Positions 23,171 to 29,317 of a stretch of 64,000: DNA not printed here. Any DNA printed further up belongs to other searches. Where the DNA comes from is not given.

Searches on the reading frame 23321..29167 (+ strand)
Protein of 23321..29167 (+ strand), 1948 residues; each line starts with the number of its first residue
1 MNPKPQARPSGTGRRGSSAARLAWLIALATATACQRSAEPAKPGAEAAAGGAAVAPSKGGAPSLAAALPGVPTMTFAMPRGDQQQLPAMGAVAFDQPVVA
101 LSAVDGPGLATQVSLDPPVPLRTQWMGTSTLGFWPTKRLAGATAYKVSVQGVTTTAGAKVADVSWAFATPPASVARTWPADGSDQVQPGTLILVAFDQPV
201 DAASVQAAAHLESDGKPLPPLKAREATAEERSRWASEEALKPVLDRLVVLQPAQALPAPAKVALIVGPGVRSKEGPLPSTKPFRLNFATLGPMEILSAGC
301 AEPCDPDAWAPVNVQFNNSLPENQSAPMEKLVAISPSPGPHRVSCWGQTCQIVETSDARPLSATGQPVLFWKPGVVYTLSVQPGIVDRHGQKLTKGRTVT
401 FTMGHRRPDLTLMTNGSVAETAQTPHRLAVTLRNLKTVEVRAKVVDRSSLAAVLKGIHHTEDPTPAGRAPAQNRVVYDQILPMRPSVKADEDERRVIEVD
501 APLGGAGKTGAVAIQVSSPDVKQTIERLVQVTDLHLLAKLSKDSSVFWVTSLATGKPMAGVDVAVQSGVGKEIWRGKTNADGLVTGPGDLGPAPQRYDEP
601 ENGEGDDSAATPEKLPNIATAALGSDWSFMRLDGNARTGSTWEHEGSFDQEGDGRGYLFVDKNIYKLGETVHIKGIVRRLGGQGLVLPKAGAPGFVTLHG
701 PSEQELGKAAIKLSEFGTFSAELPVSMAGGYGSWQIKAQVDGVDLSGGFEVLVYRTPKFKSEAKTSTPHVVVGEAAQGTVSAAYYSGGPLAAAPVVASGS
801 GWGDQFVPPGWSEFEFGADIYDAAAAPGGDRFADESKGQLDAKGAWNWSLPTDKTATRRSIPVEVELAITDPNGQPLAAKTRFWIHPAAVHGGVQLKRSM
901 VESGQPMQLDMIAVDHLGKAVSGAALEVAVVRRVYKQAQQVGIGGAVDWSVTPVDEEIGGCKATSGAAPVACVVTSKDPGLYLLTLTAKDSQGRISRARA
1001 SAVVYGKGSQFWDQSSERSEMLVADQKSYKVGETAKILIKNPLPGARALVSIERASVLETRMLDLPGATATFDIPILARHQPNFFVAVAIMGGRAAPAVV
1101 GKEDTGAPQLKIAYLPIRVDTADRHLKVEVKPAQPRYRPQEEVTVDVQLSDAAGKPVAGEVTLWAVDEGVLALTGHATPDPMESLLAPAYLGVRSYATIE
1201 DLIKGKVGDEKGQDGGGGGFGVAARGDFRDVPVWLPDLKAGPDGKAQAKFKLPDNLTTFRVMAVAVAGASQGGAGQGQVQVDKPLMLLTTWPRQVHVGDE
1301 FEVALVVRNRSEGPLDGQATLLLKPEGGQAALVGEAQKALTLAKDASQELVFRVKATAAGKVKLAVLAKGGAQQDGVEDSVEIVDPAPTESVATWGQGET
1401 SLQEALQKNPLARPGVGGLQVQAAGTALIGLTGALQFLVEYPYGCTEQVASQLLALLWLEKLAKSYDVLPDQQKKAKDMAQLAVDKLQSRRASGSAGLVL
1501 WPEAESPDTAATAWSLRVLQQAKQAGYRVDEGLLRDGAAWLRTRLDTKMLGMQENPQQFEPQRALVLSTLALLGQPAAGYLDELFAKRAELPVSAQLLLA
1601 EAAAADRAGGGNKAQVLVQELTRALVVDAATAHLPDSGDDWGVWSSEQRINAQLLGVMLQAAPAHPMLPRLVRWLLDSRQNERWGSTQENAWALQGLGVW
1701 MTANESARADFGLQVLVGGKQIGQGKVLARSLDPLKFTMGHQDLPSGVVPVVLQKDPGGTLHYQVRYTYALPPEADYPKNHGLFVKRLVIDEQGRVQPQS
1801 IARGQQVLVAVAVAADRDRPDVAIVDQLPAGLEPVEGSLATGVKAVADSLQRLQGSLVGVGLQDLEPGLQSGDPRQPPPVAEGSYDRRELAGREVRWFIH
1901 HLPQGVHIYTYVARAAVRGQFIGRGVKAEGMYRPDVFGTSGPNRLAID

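Call 26: search_protein_families(library=pfam, proteins=[window:23321-29167:+], max_evalue=0.001)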
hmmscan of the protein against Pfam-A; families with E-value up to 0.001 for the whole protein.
window:23321-29167:+ (1948 aa): 8 families
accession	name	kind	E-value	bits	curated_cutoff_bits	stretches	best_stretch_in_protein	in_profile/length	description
PF07703.20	A2M_BRD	-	6.7e-22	78.8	22.7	1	1022-1173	3-140/140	Alpha-2-macroglobulin bait region domain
PF17973.7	bMG10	-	2.9e-19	70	26.2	1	1782-1935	1-131/131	Bacterial Alpha-2-macroglobulin MG10 domain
PF00207.28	A2M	-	4.1e-16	59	21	1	1233-1318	3-89/92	Alpha-2-macroglobulin family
PF01835.25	MG2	-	1.2e-15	58.1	32.8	1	655-741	1-83/96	MG2 domain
PF11974.14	bMG3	-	1.2e-13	51.4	34.9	1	531-635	1-89/103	Bacterial alpha-2-macroglobulin MG3 domain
PF13205.12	Big_5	-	1.6e-13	51.7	23.6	1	169-275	3-92/105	Bacterial Ig-like domain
PF07678.20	TED_complement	-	0.00016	21.3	22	1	1433-1543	17-125/312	A-macroglobulin TED domain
PF17962.7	bMG6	-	0.00055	20.5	23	0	897-996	7-104/112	Bacterial macroglobulin domain 6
